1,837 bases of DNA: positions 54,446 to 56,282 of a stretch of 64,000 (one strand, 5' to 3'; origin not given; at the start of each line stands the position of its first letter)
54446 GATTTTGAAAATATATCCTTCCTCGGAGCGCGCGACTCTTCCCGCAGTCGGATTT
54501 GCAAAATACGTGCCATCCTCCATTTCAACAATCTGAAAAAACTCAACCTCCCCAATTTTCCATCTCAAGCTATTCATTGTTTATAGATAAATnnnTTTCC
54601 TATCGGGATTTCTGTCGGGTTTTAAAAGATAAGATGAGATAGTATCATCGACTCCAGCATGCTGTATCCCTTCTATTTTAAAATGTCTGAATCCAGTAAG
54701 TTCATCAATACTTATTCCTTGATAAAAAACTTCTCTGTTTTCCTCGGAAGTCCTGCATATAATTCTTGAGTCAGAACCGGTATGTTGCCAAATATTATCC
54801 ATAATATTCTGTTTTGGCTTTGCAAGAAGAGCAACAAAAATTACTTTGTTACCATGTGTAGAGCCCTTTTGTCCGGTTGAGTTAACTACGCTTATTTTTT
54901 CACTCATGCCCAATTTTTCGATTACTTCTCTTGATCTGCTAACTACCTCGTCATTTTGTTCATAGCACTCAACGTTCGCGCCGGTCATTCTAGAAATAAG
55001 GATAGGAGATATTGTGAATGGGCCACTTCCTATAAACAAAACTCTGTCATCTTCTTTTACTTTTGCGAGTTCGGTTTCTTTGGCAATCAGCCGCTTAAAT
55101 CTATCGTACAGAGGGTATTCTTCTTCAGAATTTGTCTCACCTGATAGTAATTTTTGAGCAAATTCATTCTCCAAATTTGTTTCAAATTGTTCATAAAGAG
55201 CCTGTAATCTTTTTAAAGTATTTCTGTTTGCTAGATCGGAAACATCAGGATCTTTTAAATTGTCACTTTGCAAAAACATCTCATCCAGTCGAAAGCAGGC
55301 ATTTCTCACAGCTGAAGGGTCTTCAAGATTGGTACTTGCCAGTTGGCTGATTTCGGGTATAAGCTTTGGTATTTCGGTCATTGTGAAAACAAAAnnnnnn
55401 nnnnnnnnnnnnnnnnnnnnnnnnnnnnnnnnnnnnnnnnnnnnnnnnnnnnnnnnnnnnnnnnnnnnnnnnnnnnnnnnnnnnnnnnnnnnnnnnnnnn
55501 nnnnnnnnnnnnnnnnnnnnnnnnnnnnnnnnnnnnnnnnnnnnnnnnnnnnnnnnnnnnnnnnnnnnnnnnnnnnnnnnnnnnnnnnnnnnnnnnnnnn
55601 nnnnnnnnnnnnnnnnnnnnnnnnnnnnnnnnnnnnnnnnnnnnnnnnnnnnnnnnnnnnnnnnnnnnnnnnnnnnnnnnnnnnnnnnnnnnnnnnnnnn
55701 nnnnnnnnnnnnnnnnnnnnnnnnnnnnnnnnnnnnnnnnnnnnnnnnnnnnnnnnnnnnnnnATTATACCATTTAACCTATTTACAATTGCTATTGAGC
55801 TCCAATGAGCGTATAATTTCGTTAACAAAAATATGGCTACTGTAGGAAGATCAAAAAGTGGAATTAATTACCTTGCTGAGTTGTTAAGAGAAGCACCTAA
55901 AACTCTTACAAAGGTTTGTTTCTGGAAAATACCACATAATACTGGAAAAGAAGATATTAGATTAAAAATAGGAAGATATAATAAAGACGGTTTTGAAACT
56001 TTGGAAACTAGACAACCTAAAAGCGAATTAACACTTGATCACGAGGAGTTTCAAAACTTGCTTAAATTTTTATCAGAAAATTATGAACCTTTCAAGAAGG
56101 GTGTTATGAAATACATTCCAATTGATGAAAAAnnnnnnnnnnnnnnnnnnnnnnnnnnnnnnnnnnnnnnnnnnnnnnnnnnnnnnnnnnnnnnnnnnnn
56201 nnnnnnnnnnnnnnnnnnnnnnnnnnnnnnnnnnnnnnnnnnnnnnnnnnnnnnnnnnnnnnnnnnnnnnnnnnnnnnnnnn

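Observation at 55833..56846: Shedu-like (DUF4263) defence nuclease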

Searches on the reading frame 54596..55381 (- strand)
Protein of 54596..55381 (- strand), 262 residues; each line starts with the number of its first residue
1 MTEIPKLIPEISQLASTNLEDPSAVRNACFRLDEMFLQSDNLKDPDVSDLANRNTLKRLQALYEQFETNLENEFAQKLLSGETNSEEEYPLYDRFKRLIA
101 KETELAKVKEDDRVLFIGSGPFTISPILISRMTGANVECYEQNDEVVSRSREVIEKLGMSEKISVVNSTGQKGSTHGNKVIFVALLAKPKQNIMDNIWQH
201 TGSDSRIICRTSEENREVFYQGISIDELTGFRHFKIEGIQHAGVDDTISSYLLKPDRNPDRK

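Call 10: search_protein_families(library=pfam, proteins=[window:54596-55381:-], max_evalue=0.01)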
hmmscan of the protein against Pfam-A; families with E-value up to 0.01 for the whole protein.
window:54596-55381:- (262 aa): 2 families
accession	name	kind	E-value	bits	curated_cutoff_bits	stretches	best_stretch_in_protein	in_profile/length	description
PF03059.22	NAS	-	5.3e-16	59.2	27.1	1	3-236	11-255/276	Nicotianamine synthase protein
PF01135.25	PCMT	-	0.00081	19.6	20.3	1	98-175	61-138/210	Protein-L-isoaspartate(D-aspartate) O-methyltransferase (PCMT)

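Call 11: search_protein_families(library=padloc, proteins=[window:54596-55381:-], max_evalue=0.01)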
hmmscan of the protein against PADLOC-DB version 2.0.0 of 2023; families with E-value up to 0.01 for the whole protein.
window:54596-55381:- (262 aa): 1 family
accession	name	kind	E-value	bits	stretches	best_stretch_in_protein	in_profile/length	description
PDLC04134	mad2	-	2.1e-06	24.8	1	83-212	267-397/492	mads_2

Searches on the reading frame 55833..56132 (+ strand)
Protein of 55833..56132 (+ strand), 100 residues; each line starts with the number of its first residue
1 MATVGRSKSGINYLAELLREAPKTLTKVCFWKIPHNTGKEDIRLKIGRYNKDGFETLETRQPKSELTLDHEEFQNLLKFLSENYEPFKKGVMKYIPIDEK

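Call 82: search_solved_structures(query=A4, max_evalue=10, show_alignments=2)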
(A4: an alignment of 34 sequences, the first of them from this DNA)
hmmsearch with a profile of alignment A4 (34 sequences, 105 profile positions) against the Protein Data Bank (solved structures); distinct sequences matched with E-value up to 10: 8.
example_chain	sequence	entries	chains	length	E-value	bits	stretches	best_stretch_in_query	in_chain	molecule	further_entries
6jcc_A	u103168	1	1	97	0.044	17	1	71-103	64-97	Computational designed protein based on evolution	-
2x5t_A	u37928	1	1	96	0.05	16.9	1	8-90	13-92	ORF 131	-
9cmk_A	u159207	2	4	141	0.68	13.2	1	30-79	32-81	Phosphatidylinositol 4,5-bisphosphate 3-kinase catalytic subunit alpha isoform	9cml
6vo7_A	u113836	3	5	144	0.71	13.2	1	30-79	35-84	Phosphatidylinositol 4,5-bisphosphate 3-kinase catalytic subunit alpha isoform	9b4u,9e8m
3bn3_A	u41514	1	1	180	0.85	12.9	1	70-102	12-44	Integrin alpha-L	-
3vyw_A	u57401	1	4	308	3.3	11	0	62-96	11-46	MNMC2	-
7cte_C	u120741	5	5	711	5.5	10.3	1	39-97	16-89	Origin recognition complex subunit 3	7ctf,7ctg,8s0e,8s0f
5uj8_A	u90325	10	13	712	5.5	10.3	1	39-97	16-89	Origin recognition complex subunit 3 | Isoform 2 of Origin recognition complex subunit 3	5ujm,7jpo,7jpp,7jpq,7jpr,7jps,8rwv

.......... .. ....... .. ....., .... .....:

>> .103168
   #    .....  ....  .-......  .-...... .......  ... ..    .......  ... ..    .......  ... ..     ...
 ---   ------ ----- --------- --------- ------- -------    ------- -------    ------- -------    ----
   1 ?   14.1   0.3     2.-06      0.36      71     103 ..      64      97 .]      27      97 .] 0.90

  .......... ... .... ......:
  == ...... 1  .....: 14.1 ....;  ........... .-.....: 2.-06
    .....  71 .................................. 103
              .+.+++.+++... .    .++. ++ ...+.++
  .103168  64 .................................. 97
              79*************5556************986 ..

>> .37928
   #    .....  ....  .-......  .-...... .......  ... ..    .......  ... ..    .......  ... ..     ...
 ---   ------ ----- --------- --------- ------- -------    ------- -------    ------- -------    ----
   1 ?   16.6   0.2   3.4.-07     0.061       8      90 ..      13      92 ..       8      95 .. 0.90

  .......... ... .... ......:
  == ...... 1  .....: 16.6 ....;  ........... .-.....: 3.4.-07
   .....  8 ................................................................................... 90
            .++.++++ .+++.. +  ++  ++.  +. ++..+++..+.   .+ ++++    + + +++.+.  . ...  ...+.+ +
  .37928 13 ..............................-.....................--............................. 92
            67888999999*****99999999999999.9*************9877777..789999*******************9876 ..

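Call 83: search_protein_families(library=pfam, alignment_id=A4, max_evalue=1)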
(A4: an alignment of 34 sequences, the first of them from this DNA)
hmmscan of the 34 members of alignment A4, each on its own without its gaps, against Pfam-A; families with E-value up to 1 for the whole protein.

A. member 1, seq(100 aa): 1 family
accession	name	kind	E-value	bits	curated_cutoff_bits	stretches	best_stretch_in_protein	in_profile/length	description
PF13565.12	HTH_32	-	0.1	13.6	33.7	1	46-82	6-43/73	Homeodomain-like domain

B. families by the number of members that match (of 34 scanned): 15 families
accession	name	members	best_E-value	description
PF09601.15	DUF2459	2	0.04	Protein of unknown function (DUF2459)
PF24448.1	T4_y05I_C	2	0.04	y05I-like putative transcription factor C-terminal domain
PF22768.1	SPP1_Dit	1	0.012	Siphovirus-type tail component, C-terminal domain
PF07265.16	TAP35_44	1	0.035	Tapetum specific protein TAP35/TAP44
PF12166.14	Piezo_cap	1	0.042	Piezo non-specific cation channel, cap domain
PF17668.7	Acetyltransf_17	1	0.072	Acetyltransferase (GNAT) domain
PF22813.1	TcaA_2nd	1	0.075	TcaA protein second domain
PF13565.12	HTH_32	1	0.1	Homeodomain-like domain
PF14864.11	Alkyl_sulf_C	1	0.1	Alkyl sulfatase C-terminal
PF19781.4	DUF6266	1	0.11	Family of unknown function (DUF6266)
PF22569.1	DCD_C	1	0.13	2'-deoxycytidine 5'-triphosphate deaminase (DCD), C-terminal domain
PF18695.7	cPLA2_C2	1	0.15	Cytosolic phospholipases A2 C2-domain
PF22047.1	RecJ_C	1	0.19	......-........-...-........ exonuclease RecJ C-terminal domain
PF06546.16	Vert_HS_TF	1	0.21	Vertebrate heat shock transcription factor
PF00210.30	Ferritin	1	0.23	Ferritin-like domain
